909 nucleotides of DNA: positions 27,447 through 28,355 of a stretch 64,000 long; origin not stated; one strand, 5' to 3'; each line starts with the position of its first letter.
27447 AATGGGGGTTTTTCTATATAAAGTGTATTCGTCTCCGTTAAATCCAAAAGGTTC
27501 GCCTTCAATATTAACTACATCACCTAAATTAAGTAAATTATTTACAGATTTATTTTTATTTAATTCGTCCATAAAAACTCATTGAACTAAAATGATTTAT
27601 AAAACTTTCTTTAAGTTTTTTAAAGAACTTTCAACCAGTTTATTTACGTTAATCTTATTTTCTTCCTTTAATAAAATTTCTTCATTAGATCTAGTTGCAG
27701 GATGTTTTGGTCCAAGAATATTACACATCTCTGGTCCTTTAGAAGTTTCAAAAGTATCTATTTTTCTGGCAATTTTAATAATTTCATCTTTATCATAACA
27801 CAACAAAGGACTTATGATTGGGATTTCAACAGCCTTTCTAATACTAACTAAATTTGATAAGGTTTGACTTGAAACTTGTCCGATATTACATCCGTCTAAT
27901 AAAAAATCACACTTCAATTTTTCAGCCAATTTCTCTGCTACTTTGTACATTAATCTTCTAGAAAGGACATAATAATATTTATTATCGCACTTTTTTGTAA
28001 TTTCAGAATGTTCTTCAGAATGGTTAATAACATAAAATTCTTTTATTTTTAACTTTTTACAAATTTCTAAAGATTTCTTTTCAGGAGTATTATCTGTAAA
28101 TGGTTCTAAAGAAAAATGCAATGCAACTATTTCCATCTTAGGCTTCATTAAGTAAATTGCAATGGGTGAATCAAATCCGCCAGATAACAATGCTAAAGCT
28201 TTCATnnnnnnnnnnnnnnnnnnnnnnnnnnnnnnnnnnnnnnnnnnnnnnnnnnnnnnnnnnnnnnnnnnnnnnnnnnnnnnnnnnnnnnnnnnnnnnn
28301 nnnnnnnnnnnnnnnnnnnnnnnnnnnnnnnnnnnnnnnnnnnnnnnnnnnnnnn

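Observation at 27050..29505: Five-gene ubiquitin-like sulfur-carrier cluster: E1-like, ASCH, ThiI-type PP-loop, unknown 111-aa protein, Gly-Gly Ubl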

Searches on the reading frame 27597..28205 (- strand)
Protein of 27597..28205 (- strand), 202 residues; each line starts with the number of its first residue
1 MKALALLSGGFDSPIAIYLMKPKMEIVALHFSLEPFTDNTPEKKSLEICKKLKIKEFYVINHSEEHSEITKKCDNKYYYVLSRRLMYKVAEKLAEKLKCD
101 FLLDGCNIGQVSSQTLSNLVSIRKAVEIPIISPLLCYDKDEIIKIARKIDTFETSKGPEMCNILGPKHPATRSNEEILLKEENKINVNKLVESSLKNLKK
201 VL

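Call 3: search_protein_families(library=pfam, proteins=[window:27597-28205:-], max_evalue=0.1)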
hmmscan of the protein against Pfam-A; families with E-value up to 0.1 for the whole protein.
window:27597-28205:- (202 aa): 7 families
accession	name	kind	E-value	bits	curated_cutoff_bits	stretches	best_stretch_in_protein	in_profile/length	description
PF02568.20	ThiI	-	6e-50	170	20.5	1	2-186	5-196/197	Thiamine biosynthesis protein (ThiI)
PF06508.19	QueC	-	6.2e-07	29.6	22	1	2-150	1-174/210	Queuosine biosynthesis protein QueC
PF01171.26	ATP_bind_3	-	0.00026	21.2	27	1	6-148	5-158/182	PP-loop family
PF24167.1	DUF7411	-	0.0049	16.9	28.7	1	1-154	1-152/194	Family of unknown function (DUF7411)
PF03054.22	tRNA_Me_trans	-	0.019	15.1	20.6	0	2-54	2-65/202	tRNA methyl transferase HUP domain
PF00764.25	Arginosuc_synth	-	0.056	13.9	27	1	7-134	6-142/162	Arginosuccinate synthase N-terminal HUP domain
PF01902.24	Diphthami_syn_2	-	0.068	13.1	23.2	0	1-29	1-29/219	Diphthamide synthase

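Call 4: search_protein_families(library=ncbifam, proteins=[window:27597-28205:-], max_evalue=0.1)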
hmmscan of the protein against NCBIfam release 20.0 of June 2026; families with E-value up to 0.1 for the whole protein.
window:27597-28205:- (202 aa): 10 families
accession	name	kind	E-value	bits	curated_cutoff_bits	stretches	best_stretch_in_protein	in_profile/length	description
TIGR00342.1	TIGR00342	equivalog_domain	5.5e-50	170.5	264.5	1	2-192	174-373/373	tRNA uracil 4-sulfurtransferase ThiI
NF006222.0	PRK08349.1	subfamily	2.1e-45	155.1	251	1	1-185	1-192/198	hypothetical protein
TIGR02432.1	lysidine_TilS_N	equivalog_domain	6.7e-07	29.4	93.6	1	6-148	5-162/189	tRNA lysidine(34) synthetase TilS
TIGR00364.1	TIGR00364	equivalog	1.8e-05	24.4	150.3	1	3-61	1-58/201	7-cyano-7-deazaguanine synthase QueC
NF011155.0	PRK14561.1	equivalog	0.0015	18.3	207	1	1-154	1-151/195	hypothetical protein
NF038212.1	argG_rel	exception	0.006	15.5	425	1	3-118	17-140/381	argininosuccinate synthase-related protein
TIGR00268.2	TIGR00268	equivalog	0.0061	15.9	150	1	7-111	20-124/259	ATP-dependent sacrificial sulfur transferase LarE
NF005741.0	PRK07565.1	subfamily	0.018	14.2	303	1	111-151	86-126/335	dihydroorotate dehydrogenase-like protein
NF001138.1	PRK00143.1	equivalog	0.033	13.1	284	1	4-68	3-74/345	tRNA 2-thiouridine(34) synthase MnmA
NF010587.0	PRK13980.1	equivalog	0.052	12.7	255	1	7-75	38-107/267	NAD+ synthase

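Call 12: find_homologous_proteins(query=window:27597-28205:-, max_evalue=1e-10)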
Query window:27597-28205:- (202 aa): 1156 proteins with E <= 1e-10 among 1552 candidates; the best 120 are listed.
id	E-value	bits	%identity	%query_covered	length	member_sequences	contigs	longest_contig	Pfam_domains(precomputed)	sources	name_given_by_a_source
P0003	1.5e-121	421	95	100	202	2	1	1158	PF06508.20,PF02568.21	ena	-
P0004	1.4e-119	415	93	100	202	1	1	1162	PF06508.20,PF02568.21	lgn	-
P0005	5.4e-102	357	80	100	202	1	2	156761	PF06508.20,PF02568.21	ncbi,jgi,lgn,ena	-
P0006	5.1e-101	354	80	100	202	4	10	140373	PF06508.20,PF02568.21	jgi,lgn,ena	-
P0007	1.4e-100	353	77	100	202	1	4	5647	PF06508.20,PF02568.21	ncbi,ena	-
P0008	1.7e-99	349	79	100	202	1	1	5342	PF06508.20,PF02568.21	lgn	-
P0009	4.6e-99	348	77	100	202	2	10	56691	PF06508.20,PF02568.21,PF01171.27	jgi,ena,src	-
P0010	1.8e-98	346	76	99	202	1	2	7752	PF06508.20,PF02568.21,PF01171.27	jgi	jgi:thiamine biosynthesis protein ThiI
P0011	8.1e-97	341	75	100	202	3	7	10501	PF06508.20,PF02568.21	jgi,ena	-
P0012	3.0e-96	339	73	100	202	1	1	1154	PF06508.20,PF02568.21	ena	-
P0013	8.2e-96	337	75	100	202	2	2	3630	PF06508.20,PF02568.21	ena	-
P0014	2.8e-95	336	74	100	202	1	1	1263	PF06508.20,PF02568.21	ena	-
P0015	6.0e-95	335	74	100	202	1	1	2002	PF06508.20,PF02568.21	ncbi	-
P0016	6.1e-95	334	76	98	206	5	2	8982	PF06508.20,PF02568.21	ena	-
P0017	9.1e-95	334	74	100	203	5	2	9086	PF06508.20,PF02568.21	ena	-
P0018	3.6e-94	332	75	100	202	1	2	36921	PF06508.20,PF02568.21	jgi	-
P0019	4.6e-94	332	74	99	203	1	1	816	PF06508.20,PF02568.21,PF01171.27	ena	-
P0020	9.9e-94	331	74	100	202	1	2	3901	PF06508.20,PF02568.21,PF01171.27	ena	-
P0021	2.2e-93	329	72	100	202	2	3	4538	PF06508.20,PF02568.21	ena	-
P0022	2.7e-93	329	74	98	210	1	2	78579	PF06508.20,PF02568.21,PF01171.27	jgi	jgi:thiamine biosynthesis protein ThiI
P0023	5.3e-93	328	73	100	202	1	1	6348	PF06508.20,PF02568.21,PF01171.27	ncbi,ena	-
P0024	5.2e-92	325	71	100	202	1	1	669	PF06508.20,PF02568.21,PF01171.27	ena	-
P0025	7.3e-87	308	69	100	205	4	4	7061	PF06508.20,PF02568.21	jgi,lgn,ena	-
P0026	1.4e-81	291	70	91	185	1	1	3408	PF02568.21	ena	-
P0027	1.7e-77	278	60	100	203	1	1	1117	PF24167.2,PF06508.20,PF02568.21,PF00764.26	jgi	-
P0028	3.2e-73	264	59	100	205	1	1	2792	PF06508.20,PF02568.21,PF01171.27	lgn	-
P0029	3.6e-73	264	59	99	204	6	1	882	PF06508.20,PF02568.21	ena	-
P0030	3.2e-72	260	63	93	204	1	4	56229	PF02568.21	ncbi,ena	-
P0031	3.0e-70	254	56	99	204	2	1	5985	PF06508.20,PF02568.21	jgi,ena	-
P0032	6.5e-70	253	58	100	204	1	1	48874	PF06508.20,PF02568.21,PF01171.27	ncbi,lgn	ncbi:MAG: 7-cyano-7-deazaguanine synthase [Candidatus Woesearchaeota archaeon]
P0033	1.1e-69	252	57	100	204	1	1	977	PF06508.20,PF02568.21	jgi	jgi:thiamine biosynthesis protein ThiI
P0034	7.9e-69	249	59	97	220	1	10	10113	PF06508.20,PF02568.21,PF01171.27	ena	-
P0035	9.4e-69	249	56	99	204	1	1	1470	PF06508.20,PF02568.21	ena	-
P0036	1.9e-68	248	56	99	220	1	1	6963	PF06508.20,PF02568.21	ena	-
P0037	3.9e-68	247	59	98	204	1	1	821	PF06508.20,PF02568.21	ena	-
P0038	5.6e-68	247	57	99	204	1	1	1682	PF06508.20,PF02568.21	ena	-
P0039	7.4e-68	246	57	99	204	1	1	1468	PF06508.20,PF02568.21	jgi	jgi:thiamine biosynthesis protein ThiI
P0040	2.6e-67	244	57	98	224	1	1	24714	PF06508.20,PF02568.21,PF01171.27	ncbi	-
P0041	3.2e-67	244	56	99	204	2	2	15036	PF06508.20,PF02568.21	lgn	-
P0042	3.8e-67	244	56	98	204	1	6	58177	PF06508.20,PF02568.21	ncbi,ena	-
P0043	4.6e-67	244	59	97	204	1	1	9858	PF01507.26,PF06508.20,PF02568.21,PF01171.27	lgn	-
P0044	1.2e-66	242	54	99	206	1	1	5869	PF06508.20,PF02568.21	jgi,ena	-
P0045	2.8e-66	241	54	99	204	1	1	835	PF06508.20,PF02568.21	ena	-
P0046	8.0e-66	240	54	99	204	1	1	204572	PF06508.20,PF02568.21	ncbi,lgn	-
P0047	1.2e-65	239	54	99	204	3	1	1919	PF06508.20,PF02568.21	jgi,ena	-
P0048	1.6e-65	239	53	99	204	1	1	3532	PF06508.20,PF02568.21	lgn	-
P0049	1.8e-65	238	55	98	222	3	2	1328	PF06508.20,PF02568.21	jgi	-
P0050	1.8e-65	238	54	99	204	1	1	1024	PF06508.20,PF02568.21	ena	-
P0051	5.2e-65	237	53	99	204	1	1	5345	PF06508.20,PF02568.21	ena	-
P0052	8.3e-65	236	55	99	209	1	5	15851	PF06508.20,PF02568.21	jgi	-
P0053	1.4e-64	235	58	93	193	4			PF03054.23,PF06508.20,PF02568.21,PF01171.27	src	-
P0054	2.4e-64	235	56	98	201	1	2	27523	PF06508.20,PF02568.21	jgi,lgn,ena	jgi:thiamine biosynthesis protein ThiI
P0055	3.0e-64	234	54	97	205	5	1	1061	PF06508.20,PF02568.21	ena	-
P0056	9.5e-64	233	54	99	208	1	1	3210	PF06508.20,PF02568.21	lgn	-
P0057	1.0e-63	233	56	99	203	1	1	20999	PF06508.20,PF02568.21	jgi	jgi:thiamine biosynthesis protein ThiI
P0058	1.7e-63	232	58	88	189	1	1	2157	PF06508.20,PF02568.21,PF01171.27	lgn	-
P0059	1.9e-63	232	54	99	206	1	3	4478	PF06508.20,PF02568.21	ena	-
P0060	3.2e-63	231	54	99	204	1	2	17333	PF06508.20,PF02568.21,PF01171.27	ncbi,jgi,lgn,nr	ncbi:7-cyano-7-deazaguanine synthase [Candidatus Woesearchaeota archaeon]|nr:7-cyano-7-deazaguanine 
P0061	4.9e-63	230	56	98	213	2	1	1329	PF06508.20,PF02568.21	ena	-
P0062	7.1e-63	230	60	93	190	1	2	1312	PF06508.20,PF02568.21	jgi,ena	-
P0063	7.2e-63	230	55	99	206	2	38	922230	PF06508.20,PF02568.21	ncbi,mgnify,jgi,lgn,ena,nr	ncbi:hypothetical protein HN695_02700 [Candidatus Woesearchaeota archaeon]|mgnify:CR=1 FL=1|jgi:tRNA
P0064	1.1e-62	229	60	92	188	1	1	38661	PF06508.20,PF02568.21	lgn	-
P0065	2.1e-62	228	55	95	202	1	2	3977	PF06508.20,PF02568.21,PF01171.27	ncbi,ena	-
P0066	3.7e-62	228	53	98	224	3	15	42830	PF06508.20,PF02568.21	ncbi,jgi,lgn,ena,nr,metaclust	ncbi:7-cyano-7-deazaguanine synthase [Candidatus Woesearchaeota archaeon]|nr:7-cyano-7-deazaguanine 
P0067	4.2e-62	227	59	91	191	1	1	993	PF06508.20,PF02568.21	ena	-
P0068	5.0e-62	227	56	93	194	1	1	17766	PF06508.20,PF02568.21,PF00764.26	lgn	-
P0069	7.1e-62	227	54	95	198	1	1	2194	PF06508.20,PF02568.21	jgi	jgi:thiamine biosynthesis protein ThiI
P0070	1.3e-61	226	54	98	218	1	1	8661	PF06508.20,PF02568.21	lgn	-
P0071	1.9e-61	225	53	96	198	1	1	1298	PF02568.21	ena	-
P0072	1.9e-61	225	61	86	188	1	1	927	PF24167.2,PF06508.20,PF02568.21,PF01171.27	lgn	-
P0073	4.2e-61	224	55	92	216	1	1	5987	PF06508.20,PF02568.21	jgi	jgi:thiamine biosynthesis protein ThiI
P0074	4.3e-61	224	52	98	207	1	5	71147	PF06508.20,PF02568.21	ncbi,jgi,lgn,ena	-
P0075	6.9e-61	223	55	92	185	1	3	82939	PF06508.20,PF02568.21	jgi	-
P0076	8.0e-61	223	59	92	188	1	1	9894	PF06508.20,PF02568.21,PF01171.27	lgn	-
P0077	1.5e-60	222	54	97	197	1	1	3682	PF24167.2,PF03054.23,PF06508.20,PF02568.21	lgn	-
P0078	3.3e-60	221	53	99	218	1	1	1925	PF06508.20,PF02568.21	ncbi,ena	-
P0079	3.3e-60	221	55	99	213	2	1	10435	PF06508.20,PF02568.21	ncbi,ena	-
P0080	5.0e-60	221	62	85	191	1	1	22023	PF06508.20,PF02568.21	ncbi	-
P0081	5.1e-60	221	52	97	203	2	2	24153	PF06508.20,PF02568.21,PF01171.27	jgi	-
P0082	5.2e-60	221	55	97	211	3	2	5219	PF06508.20,PF02568.21,PF01171.27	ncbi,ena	-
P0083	8.1e-60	220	54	96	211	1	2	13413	PF03054.23,PF06508.20,PF02568.21,PF01171.27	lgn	-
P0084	1.1e-59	220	52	98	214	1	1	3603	PF03054.23,PF06508.20,PF02568.21,PF01171.27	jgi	jgi:tRNA uracil 4-sulfurtransferase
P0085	1.3e-59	219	51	100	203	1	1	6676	PF06508.20,PF02568.21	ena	-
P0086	1.4e-59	219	56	86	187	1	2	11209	PF06508.20,PF02568.21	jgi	jgi:thiamine biosynthesis protein ThiI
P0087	2.6e-59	218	54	86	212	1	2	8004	PF03054.23,PF06508.20,PF02568.21,PF01171.27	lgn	-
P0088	2.9e-59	218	51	99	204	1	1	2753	PF06508.20,PF02568.21,PF01171.27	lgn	-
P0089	3.3e-59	218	52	99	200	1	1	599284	PF06508.20,PF02568.21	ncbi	-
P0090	3.5e-59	218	54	94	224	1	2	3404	PF06508.20,PF02568.21,PF02540.24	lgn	-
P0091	4.0e-59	218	53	97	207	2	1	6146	PF06508.20,PF02568.21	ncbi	-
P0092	5.5e-59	217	50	100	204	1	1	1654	PF06508.20,PF02568.21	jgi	jgi:thiamine biosynthesis protein ThiI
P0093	6.6e-59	217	52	96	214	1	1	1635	PF06508.20,PF02568.21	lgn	-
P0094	8.5e-59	217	56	94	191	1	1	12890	PF06508.20,PF02568.21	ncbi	-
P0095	1.3e-58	216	52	97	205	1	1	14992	PF06508.20,PF02568.21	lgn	-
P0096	1.5e-58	216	51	99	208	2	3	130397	PF06508.20,PF02568.21,PF01171.27,PF02540.24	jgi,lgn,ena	-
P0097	1.6e-58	216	57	90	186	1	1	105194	PF06508.20,PF02568.21,PF01171.27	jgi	jgi:thiamine biosynthesis protein ThiI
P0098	1.6e-58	216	51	98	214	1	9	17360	PF03054.23,PF06508.20,PF02568.21,PF01171.27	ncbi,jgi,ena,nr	ncbi:MAG TPA: 7-cyano-7-deazaguanine synthase [Candidatus Nanoarchaeia archaeon]|nr:7-cyano-7-deazag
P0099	2.2e-58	215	52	98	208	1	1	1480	PF06508.20,PF02568.21,PF00764.26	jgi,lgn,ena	-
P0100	2.7e-58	215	53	97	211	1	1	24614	PF06508.20,PF02568.21,PF02540.24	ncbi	ncbi:MAG: 7-cyano-7-deazaguanine synthase [Candidatus Diapherotrites archaeon]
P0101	2.7e-58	215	57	86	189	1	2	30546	PF06508.20,PF02568.21,PF01171.27,PF00764.26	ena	-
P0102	3.2e-58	215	52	99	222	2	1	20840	PF06508.20,PF02568.21,PF01171.27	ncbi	-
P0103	5.2e-58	214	48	100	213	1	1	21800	PF06508.20,PF02568.21,PF01171.27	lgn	-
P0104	7.8e-58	213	49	98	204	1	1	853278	PF06508.20,PF02568.21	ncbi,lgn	-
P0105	8.7e-58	213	51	99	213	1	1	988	PF03054.23,PF06508.20,PF02568.21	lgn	-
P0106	9.0e-58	213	53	92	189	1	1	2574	PF06508.20,PF02568.21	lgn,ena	-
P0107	9.7e-58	213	52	98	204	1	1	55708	PF06508.20,PF02568.21,PF02540.24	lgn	-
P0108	1.1e-57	213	56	92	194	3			PF03054.23,PF06508.20,PF02568.21,PF01171.27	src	-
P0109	1.1e-57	213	54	98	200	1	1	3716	PF06508.20,PF02568.21,PF01171.27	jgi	jgi:tRNA uracil 4-sulfurtransferase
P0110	1.2e-57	213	52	98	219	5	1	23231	PF03054.23,PF06508.20,PF02568.21,PF01171.27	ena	-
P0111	1.2e-57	213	58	92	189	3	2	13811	PF06508.20,PF02568.21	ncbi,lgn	-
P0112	1.3e-57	213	53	98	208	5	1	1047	PF06508.20,PF02568.21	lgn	-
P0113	1.9e-57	212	54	99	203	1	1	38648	PF06508.20,PF02568.21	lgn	-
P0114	2.2e-57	212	56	86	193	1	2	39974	PF06508.20,PF02568.21,PF01171.27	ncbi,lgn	ncbi:MAG: 7-cyano-7-deazaguanine synthase [Candidatus Aenigmatarchaeota archaeon]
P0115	2.5e-57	212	54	97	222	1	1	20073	PF06508.20,PF02568.21,PF01171.27,PF02540.24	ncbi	ncbi:MAG: 7-cyano-7-deazaguanine synthase [Candidatus Diapherotrites archaeon]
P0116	3.1e-57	212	52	100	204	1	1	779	PF06508.20,PF02568.21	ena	-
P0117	3.4e-57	211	53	98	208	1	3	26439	PF06508.20,PF02568.21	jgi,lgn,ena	jgi:thiamine biosynthesis protein ThiI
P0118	4.3e-57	211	50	98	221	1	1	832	PF02568.21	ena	-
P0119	5.5e-57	211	55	86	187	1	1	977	PF03054.23,PF06508.20,PF02568.21,PF01171.27,PF00764.26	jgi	-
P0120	5.7e-57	211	53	98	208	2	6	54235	PF06508.20,PF02568.21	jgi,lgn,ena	-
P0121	6.3e-57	211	51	97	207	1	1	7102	PF06508.20,PF02568.21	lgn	-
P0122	6.4e-57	211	52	97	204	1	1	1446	PF06508.20,PF02568.21,PF01171.27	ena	-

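Call 16: find_related_loci(query=A2, collection=genome_contigs, flank=6000)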
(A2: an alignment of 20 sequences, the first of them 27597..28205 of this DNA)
Query A2 (202 aa) in genome_contigs; peptide patterns used: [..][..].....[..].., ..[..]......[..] (x = any residue, [..] = any of these).
599 stretches matched a pattern (row limit reached: there are more); 587 encode a relative of the query (tblastn E <= 1e-3); the best 80 are kept; 80 distinct loci.
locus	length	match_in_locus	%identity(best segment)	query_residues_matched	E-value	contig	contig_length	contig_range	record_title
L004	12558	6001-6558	57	1-185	1e-68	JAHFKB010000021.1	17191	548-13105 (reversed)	MAG: archaeon isolate nzgw40 NODE_4603_length_17192_cov_5.868666, whole genome shotgun sequence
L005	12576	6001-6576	60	1-191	6e-67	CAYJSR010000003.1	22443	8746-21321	MAG TPA_asm: Candidatus Woesearchaeota archaeon isolate ERP125453_co1_330 genome assembly, contig: NODE_2159_length_2244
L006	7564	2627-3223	53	1-199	6e-66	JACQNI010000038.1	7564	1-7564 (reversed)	MAG: Candidatus Woesearchaeota archaeon isolate NC_groundwater_1251_Ag_S-0.1um_31_108 S_p1_S3_coassembly_k141_1125304, w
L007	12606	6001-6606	47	2-202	2e-63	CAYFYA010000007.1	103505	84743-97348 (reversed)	MAG TPA_asm: uncultured Methanomassiliicoccales archaeon isolate ERP108616_co2_123 genome assembly, contig: NODE_118_len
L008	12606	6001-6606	43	1-201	1e-54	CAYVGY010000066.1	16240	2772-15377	MAG TPA_asm: uncultured Halobacteriales archaeon isolate binchicken_co125_887 genome assembly, contig: NODE_7245_length_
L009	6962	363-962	48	1-199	7e-55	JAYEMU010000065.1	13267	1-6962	MAG: Nanoarchaeota archaeon isolate MAG073 MAG073_65, whole genome shotgun sequence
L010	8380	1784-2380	45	2-199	2e-54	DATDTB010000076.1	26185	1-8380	MAG TPA_asm: archaeon isolate SMAG_U8019 k141_296594, whole genome shotgun sequence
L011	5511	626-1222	48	2-199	2e-53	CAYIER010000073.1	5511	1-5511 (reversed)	MAG TPA_asm: uncultured archaeon isolate ERP119705_co19_171 genome assembly, contig: NODE_21187_length_5511_cov_7.484238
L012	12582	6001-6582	49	2-195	4e-51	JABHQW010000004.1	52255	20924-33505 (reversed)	MAG: Candidatus Woesearchaeota archaeon isolate SI039_bin115 k141_718623, whole genome shotgun sequence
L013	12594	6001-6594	45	2-198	4e-50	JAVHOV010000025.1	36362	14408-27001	MAG: archaeon isolate WB02no2_33_12 NODE_495_length_36362_cov_7.467651, whole genome shotgun sequence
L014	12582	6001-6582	41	1-192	1e-49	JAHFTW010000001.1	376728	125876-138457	MAG: Thermoplasmata archaeon isolate nzgw65 NODE_12_length_376729_cov_5.371662, whole genome shotgun sequence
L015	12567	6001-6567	41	12-199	6e-47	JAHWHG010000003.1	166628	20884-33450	MAG: Candidatus Woesearchaeota archaeon isolate FT2_348 k127_10339964, whole genome shotgun sequence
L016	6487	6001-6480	48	2-161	3e-47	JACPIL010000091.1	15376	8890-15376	MAG: Candidatus Woesearchaeota archaeon isolate NC_groundwater_439_Ag_B-0.1um_39_9 GD18-4_B1_scaffold_1978152, whole gen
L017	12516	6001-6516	45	26-197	8e-45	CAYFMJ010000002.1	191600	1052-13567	MAG TPA_asm: uncultured Methanosarcinales archaeon isolate ERP019367_co1_71 genome assembly, contig: NODE_100_length_191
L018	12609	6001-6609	42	2-197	9e-43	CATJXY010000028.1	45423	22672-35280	MAG: uncultured Erysipelotrichaceae bacterium isolate iMGMC-791_1678881711 genome assembly, contig: MegahitA5_5757, whol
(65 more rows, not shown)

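Call 23: find_encoding_contigs(protein=P0005, flank=6000, max_places=2)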
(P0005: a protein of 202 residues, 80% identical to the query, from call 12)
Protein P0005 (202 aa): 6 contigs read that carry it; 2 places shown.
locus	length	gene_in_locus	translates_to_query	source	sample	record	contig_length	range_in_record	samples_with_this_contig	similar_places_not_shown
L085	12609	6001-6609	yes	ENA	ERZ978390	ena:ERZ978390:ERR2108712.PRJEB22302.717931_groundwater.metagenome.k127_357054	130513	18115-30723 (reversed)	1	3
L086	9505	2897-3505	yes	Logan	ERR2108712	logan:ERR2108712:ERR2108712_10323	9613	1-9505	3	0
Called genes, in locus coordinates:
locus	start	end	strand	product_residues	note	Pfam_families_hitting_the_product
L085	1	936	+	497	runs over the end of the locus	PF02511:Thy1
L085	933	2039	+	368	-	PF01712:dNK (faint), PF02223:Thymidylate_kin, PF05014:Nuc_deoxyrib_tr (weak)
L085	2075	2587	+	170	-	PF00406:ADK (weak), PF08433:KTI12 (faint), PF13189:Cytidylate_kin2, PF13207:AAA_17, PF13238:AAA_18, PF13671:AAA_33 (faint), PF01202:SKI (faint), PF02224:Cytidylate_kin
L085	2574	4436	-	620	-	PF13328:HD_4, PF01966:HD, PF04607:RelA_SpoT, PF02824:TGS, PF28438:RelA_RIS, PF13291:ACT_4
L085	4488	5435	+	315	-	PF00899:ThiF, PF02737:3HCDH_N (weak)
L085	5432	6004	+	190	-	PF00702:Hydrolase, PF13419:HAD_2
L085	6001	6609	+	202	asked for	PF02568:ThiI, PF06508:QueC (faint)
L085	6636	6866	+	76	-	-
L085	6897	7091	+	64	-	PF02597:ThiS (weak)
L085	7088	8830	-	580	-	PF04055:Radical_SAM, PF13282:DUF4070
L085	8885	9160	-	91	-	-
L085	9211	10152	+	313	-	PF01171:ATP_bind_3, PF03054:tRNA_Me_trans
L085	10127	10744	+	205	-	-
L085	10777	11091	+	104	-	-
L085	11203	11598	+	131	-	PF02661:Fic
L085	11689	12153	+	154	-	PF13649:Methyltransf_25, PF13847:Methyltransf_31, PF08241:Methyltransf_11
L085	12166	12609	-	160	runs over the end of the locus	-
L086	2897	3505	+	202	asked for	PF02568:ThiI, PF06508:QueC (faint)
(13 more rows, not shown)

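Call 24: find_encoding_contigs(protein=P0009, flank=6000, max_places=2)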
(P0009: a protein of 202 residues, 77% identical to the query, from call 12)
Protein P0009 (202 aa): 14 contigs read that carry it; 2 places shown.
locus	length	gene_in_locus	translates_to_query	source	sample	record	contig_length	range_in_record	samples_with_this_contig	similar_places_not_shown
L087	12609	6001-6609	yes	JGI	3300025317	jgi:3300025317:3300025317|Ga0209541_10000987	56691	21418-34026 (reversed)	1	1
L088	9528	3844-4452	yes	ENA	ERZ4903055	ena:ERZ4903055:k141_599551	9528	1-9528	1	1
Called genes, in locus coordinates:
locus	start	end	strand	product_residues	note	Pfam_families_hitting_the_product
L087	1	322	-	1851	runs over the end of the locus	PF00082:Peptidase_S8, PF08450:SGL (faint), PF06739:SBBP (faint), PF17170:DUF5128 (weak), PF25021:TEN_NHL (faint), PF01436:NHL, PF17170:DUF5128, PF01436:NHL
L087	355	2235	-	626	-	PF13328:HD_4, PF01966:HD, PF04607:RelA_SpoT, PF02824:TGS, PF28438:RelA_RIS, PF13291:ACT_4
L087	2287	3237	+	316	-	PF00899:ThiF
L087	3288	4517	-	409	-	PF02661:Fic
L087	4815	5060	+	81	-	-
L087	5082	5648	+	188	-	PF00702:Hydrolase, PF13419:HAD_2 (faint)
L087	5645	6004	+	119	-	PF04266:ASCH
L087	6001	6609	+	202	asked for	PF01171:ATP_bind_3 (weak), PF02568:ThiI, PF06508:QueC (weak)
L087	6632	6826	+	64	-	PF02597:ThiS (weak)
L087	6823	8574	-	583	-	PF04055:Radical_SAM, PF13282:DUF4070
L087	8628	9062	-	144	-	-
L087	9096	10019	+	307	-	PF03054:tRNA_Me_trans (weak), PF01171:ATP_bind_3, PF01507:PAPS_reduct (faint)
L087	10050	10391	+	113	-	-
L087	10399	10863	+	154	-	PF01209:Ubie_methyltran, PF13489:Methyltransf_23 (weak), PF13847:Methyltransf_31, PF13649:Methyltransf_25, PF08241:Methyltransf_11, PF08242:Methyltransf_12 (weak)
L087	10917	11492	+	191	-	PF06941:NT5C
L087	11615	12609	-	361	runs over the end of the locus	PF00091:Tubulin, PF12327:FtsZ_C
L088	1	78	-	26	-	?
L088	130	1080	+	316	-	PF00899:ThiF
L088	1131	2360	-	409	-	PF02661:Fic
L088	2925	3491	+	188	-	PF00702:Hydrolase, PF13419:HAD_2 (faint)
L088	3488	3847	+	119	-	PF04266:ASCH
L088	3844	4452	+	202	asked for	PF01171:ATP_bind_3 (weak), PF02568:ThiI, PF06508:QueC (weak)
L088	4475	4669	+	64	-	PF02597:ThiS (weak)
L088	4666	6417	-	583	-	PF04055:Radical_SAM, PF13282:DUF4070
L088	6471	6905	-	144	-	-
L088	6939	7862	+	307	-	PF03054:tRNA_Me_trans (weak), PF01171:ATP_bind_3, PF01507:PAPS_reduct (faint)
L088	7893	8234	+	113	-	-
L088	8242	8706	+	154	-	PF01209:Ubie_methyltran, PF13489:Methyltransf_23 (weak), PF13847:Methyltransf_31, PF13649:Methyltransf_25, PF08241:Methyltransf_11, PF08242:Methyltransf_12 (weak)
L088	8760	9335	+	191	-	PF06941:NT5C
